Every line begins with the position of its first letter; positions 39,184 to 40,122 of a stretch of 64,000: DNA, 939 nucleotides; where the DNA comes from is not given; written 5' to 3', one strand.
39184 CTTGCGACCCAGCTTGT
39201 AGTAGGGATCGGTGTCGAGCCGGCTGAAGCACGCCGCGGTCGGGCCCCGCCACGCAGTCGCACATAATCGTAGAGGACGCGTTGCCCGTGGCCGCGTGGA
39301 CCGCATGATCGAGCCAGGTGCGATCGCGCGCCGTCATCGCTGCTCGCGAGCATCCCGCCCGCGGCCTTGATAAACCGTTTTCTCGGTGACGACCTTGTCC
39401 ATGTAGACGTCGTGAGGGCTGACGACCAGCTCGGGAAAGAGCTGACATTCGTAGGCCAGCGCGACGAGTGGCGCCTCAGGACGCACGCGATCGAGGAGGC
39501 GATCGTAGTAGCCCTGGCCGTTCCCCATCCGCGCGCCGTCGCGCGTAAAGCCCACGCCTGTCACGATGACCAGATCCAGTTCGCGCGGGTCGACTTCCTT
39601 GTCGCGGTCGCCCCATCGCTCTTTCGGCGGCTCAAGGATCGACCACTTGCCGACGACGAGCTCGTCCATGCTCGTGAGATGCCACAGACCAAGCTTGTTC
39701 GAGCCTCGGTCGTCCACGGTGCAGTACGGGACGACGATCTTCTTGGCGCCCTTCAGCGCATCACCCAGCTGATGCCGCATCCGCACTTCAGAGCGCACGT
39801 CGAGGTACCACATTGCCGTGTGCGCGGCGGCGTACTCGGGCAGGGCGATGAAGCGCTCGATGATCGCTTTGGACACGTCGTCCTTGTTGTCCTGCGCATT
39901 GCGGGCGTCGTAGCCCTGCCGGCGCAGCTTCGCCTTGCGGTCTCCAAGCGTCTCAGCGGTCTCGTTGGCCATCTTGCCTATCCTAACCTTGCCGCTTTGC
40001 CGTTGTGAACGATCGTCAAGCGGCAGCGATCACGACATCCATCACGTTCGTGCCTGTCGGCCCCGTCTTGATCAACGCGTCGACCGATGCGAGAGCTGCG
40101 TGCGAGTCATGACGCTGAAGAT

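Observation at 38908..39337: Relic of an H4MPT-pathway formyltransferase (Ftr/FhcD) in an Acidobacteriota-like genome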

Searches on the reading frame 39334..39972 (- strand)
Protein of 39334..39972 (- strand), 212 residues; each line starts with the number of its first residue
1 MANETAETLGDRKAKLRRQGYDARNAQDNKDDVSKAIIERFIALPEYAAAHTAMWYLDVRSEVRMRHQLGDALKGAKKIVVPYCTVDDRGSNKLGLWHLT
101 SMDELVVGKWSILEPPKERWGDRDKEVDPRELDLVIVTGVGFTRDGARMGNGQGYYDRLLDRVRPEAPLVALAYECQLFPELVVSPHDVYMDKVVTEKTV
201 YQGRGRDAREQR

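Call 4: search_protein_families(library=pfam, proteins=[window:39337-39972:-], max_evalue=1)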
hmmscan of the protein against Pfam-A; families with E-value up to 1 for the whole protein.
seq(212 aa): 1 family
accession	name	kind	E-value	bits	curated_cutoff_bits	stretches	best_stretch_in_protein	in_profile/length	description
PF01812.26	5-FTHF_cyc-lig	-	3.6e-37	128.5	27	1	13-197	1-186/186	5-formyltetrahydrofolate cyclo-ligase family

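Call 7: find_encoding_contigs(protein=window:39334-39972:-, flank=10000, max_places=6)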
Protein window:39334-39972:- (212 aa): 6 contigs read that carry it; 4 places shown.
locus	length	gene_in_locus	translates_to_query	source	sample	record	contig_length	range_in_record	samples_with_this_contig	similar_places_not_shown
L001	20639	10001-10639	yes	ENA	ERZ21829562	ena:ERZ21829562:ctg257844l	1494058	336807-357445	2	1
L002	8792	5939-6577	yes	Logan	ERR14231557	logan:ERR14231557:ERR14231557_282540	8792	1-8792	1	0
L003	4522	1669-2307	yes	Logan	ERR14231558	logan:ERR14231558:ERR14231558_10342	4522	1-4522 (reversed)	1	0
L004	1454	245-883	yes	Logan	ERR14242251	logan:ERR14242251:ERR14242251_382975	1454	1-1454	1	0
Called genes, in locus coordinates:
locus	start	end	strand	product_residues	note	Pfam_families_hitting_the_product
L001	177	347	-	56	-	-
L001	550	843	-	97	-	-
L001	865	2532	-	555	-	PF00881:Nitroreductase (weak)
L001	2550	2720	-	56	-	-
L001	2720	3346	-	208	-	-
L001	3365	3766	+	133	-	PF13243:SQHop_cyclase_C (faint)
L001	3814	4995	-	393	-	-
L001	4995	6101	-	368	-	-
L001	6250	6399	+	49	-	-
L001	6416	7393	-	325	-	PF00389:2-Hacid_dh, PF02826:2-Hacid_dh_C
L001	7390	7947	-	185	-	-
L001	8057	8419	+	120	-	-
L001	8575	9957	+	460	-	PF13660:DUF4147, PF05161:MOFRL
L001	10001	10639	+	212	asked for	PF01812:5-FTHF_cyc-lig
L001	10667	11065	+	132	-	-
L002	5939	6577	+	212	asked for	PF01812:5-FTHF_cyc-lig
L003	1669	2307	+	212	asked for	PF01812:5-FTHF_cyc-lig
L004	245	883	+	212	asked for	PF01812:5-FTHF_cyc-lig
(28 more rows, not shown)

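Call 14: find_related_loci(query=window:39334-39972:-, collection=genome_contigs, flank=10000)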
Query window:39334-39972:- (212 aa) in genome_contigs; peptide patterns used: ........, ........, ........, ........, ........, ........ (x = any residue, [..] = any of these).
205 stretches matched a pattern; 194 encode a relative of the query (tblastn E <= 1e-3); the best 80 are kept; 80 distinct loci.
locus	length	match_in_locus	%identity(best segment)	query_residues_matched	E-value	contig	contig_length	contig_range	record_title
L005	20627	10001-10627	81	1-209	5e-114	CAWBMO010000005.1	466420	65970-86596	MAG: uncultured Acidobacteriota bacterium isolate MFD02242.bin.2.314 genome assembly, contig: contig_7898, whole genome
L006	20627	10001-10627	78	1-209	5e-112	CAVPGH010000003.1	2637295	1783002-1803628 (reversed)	MAG: uncultured Acidobacteriota bacterium isolate MFD10007.bin.2.4 genome assembly, contig: contig_6528, whole genome sh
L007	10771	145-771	77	1-209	9e-112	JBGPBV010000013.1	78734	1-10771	MAG: Vicinamibacteria bacterium isolate OBJ_0618_050_8 k141_338829_length_78734_cov_32.3347, whole genome shotgun sequen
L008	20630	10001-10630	75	3-212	4e-108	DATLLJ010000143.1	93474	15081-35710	MAG TPA_asm: Vicinamibacterales bacterium isolate SMAG_U13745 k141_3584961, whole genome shotgun sequence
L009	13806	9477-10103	75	1-209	5e-106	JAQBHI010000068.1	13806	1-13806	MAG: Acidobacteriota bacterium isolate MAG_453_bin-14 453_bin-14_ctg-068, whole genome shotgun sequence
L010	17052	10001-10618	68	1-206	4e-101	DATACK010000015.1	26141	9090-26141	MAG TPA_asm: Gammaproteobacteria bacterium isolate SMAG_U6722 k141_1127017, whole genome shotgun sequence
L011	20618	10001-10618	70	1-206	9e-100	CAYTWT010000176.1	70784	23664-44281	MAG TPA_asm: uncultured Acidobacteriota bacterium isolate binchicken_co165_5 genome assembly, contig: k141_2100614, whol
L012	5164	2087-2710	66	1-206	1e-98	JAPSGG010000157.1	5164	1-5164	MAG: Chromatiales bacterium isolate BS_bin.004 NODE_6724_length_5164_cov_1.492357, whole genome shotgun sequence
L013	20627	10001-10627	65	1-207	4e-97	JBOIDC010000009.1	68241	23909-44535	MAG: Gammaproteobacteria bacterium isolate SD8036_metabat2.bin.3 NODE_125_length_68241_cov_1.924920, whole genome shotgu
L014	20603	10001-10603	71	7-207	2e-93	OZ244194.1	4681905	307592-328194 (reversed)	MAG: Arenicellales bacterium isolate 1000d660-bfdf-43c6-b180-46d6a97c6c25 genome assembly, chromosome: 1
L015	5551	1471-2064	68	9-206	2e-92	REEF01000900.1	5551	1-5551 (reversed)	MAG: Planctomycetaceae bacterium isolate PLM2.Bin2 NODE_20473_length_5551_cov_6.71161, whole genome shotgun sequence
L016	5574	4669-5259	69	9-205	2e-92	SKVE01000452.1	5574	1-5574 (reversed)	MAG: Planctomycetaceae bacterium isolate CSSed162cmB_149 CSSed16-2cmB-73692, whole genome shotgun sequence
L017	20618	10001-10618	65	1-206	8e-92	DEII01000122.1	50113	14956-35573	MAG TPA_asm: Methylococcaceae bacterium UBA2778 UBA2778_contig_7289, whole genome shotgun sequence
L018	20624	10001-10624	64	1-207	4e-91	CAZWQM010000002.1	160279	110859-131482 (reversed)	MAG TPA_asm: uncultured Thiotrichales bacterium isolate SRP329387_co1_52 genome assembly, contig: NODE_16_length_160279_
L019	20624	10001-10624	63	1-207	7e-91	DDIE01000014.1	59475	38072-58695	MAG TPA_asm: Proteobacteria bacterium UBA1858 UBA1858_contig_1622, whole genome shotgun sequence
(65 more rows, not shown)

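Call 22: search_protein_families(library=pfam, proteins=[L006:8639-9121:-, L006:9174-9986:-, L006:11564-12565:-, L006:13797-14909:+, L006:15093-15554:+, L006:15621-17090:+, L006:16945-17649:+, L006:17654-18268:+, L006:6753-7313:+, L006:3825-5342:-], max_evalue=0.001)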
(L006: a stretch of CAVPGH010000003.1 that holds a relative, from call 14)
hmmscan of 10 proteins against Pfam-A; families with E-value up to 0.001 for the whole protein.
L006:8639-9121:- (160 aa): 0 families

L006:9174-9986:- (270 aa): 1 family
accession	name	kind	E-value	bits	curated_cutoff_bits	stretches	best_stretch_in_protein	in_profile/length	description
PF04476.19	4HFCP_synth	-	7e-70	235.8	22.4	1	28-253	1-227/228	4-HFC-P synthase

L006:11564-12565:- (333 aa): 1 family
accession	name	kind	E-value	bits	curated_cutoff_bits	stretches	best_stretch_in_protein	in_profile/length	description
PF11138.13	DUF2911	-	6e-18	65.5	27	2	140-194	6-58/145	Protein of unknown function (DUF2911)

L006:13797-14909:+ (370 aa): 2 families
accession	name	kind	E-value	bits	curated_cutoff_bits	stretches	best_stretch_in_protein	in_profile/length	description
PF00809.28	Pterin_bind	-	8.1e-10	39.2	25.5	1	27-103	30-122/244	Pterin binding enzyme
PF14251.12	PterinBD-DUF4346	-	9.7e-07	29.9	29.6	1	286-323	49-86/86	PterinBD-DUF4346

L006:15093-15554:+ (153 aa): 1 family
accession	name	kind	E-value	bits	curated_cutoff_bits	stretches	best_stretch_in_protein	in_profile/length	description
PF01850.27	PIN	-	7e-08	33.5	23.6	1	25-140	3-115/120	PIN domain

L006:15621-17090:+ (489 aa): 2 families
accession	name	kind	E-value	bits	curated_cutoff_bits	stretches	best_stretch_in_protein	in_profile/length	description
PF00425.24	Chorismate_bind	-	1.8e-91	306.7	27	1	219-472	2-257/257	chorismate binding enzyme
PF04715.19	Anth_synt_I_N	-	2e-28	99.9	23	1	14-144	4-134/140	Anthranilate synthase component I, N terminal region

L006:16945-17649:+ (234 aa): 2 families
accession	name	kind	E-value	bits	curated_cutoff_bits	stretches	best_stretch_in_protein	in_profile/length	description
PF00117.34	GATase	-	1.1e-56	192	22.8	1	45-227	1-187/190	Glutamine amidotransferase class-I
PF07722.19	Peptidase_C26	-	1.5e-09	38.4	20.5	1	113-212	104-219/219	Peptidase C26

L006:17654-18268:+ (204 aa): 2 families
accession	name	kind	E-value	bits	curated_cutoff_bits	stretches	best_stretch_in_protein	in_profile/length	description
PF04289.18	DUF447_N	-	6.2e-25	87.8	24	1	18-131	2-113/114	Protein of unknown function (DUF447) N-terminal domain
PF20766.2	DUF447_C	-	2.9e-13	50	24.8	1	138-188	1-51/53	Protein of unknown function (DUF447)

L006:6753-7313:+ (186 aa): 1 family
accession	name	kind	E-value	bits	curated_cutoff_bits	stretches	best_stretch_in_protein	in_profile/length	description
PF00696.33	AA_kinase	-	2.3e-08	34.5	24.9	1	59-124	116-178/234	Amino acid kinase family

L006:3825-5342:- (505 aa): 0 families

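Call 23: search_protein_families(library=pfam, proteins=[L009:1-945:-, L009:900-2348:+, L009:2548-3480:+, L009:3507-4382:+, L009:5031-5378:+, L009:5406-6362:+, L009:7965-8861:+, L009:8904-9389:-, L009:13153-13641:-], max_evalue=0.001)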
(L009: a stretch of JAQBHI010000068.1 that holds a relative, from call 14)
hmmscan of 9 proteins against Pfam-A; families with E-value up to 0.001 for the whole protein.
L009:1-945:- (315 aa): 1 family
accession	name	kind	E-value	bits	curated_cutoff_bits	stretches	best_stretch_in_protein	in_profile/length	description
PF00144.29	Beta-lactamase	-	7.2e-25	88.3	27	1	61-298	18-243/329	Beta-lactamase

L009:900-2348:+ (482 aa): 2 families
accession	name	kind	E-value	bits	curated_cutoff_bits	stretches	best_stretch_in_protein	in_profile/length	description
PF01979.26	Amidohydro_1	-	8.1e-44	150.7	25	1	130-478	2-345/345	Amidohydrolase family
PF07969.17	Amidohydro_3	-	3e-16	60.4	29.7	1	272-478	253-471/472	Amidohydrolase family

L009:2548-3480:+ (310 aa): 2 families
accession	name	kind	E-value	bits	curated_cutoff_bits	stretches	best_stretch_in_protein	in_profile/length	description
PF02741.20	FTR_C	-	2.5e-62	209.8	25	1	156-305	1-149/149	FTR, proximal lobe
PF01913.23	FTR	-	2.1e-55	187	27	1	10-153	1-142/142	Formylmethanofuran-tetrahydromethanopterin formyltransferase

L009:3507-4382:+ (291 aa): 6 families
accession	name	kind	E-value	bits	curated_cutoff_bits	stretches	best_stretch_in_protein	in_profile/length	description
PF08443.16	RimK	-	2.7e-26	92.8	21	1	100-283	2-187/188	RimK-like ATP-grasp domain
PF02955.21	GSH-S_ATP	-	3.8e-09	36.7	23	1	115-231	11-133/175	Prokaryotic glutathione synthetase, ATP-grasp domain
PF18030.7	Rimk_N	-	5.3e-06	27.1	26.4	1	1-96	1-94/94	RimK PreATP-grasp domain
PF14397.11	ATPgrasp_ST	-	7.3e-06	25.8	31.4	0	88-158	8-83/278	Sugar-transfer associated ATP-grasp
PF02655.19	ATP-grasp_3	-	3.3e-05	24.5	23.2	1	101-260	3-154/160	ATP-grasp domain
PF14398.11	ATPgrasp_YheCD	-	4.2e-05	23.4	26.8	0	117-156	30-69/255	YheC/D like ATP-grasp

L009:5031-5378:+ (115 aa): 0 families

L009:5406-6362:+ (318 aa): 1 family
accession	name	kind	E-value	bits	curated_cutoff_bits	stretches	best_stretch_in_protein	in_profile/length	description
PF00384.28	Molybdopterin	-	0.00019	21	24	1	8-162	101-218/353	Molybdopterin oxidoreductase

L009:7965-8861:+ (298 aa): 1 family
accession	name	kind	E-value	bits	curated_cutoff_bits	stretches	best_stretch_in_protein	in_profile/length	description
PF01493.24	GXGXG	-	1.7e-13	51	32.5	1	100-229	24-160/190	GXGXG motif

L009:8904-9389:- (161 aa): 0 families

L009:13153-13641:- (162 aa): 1 family
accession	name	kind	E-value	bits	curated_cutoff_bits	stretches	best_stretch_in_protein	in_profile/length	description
PF01242.24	PTPS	-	1.8e-22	80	22.4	1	15-156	8-118/121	6-pyruvoyl tetrahydropterin synthase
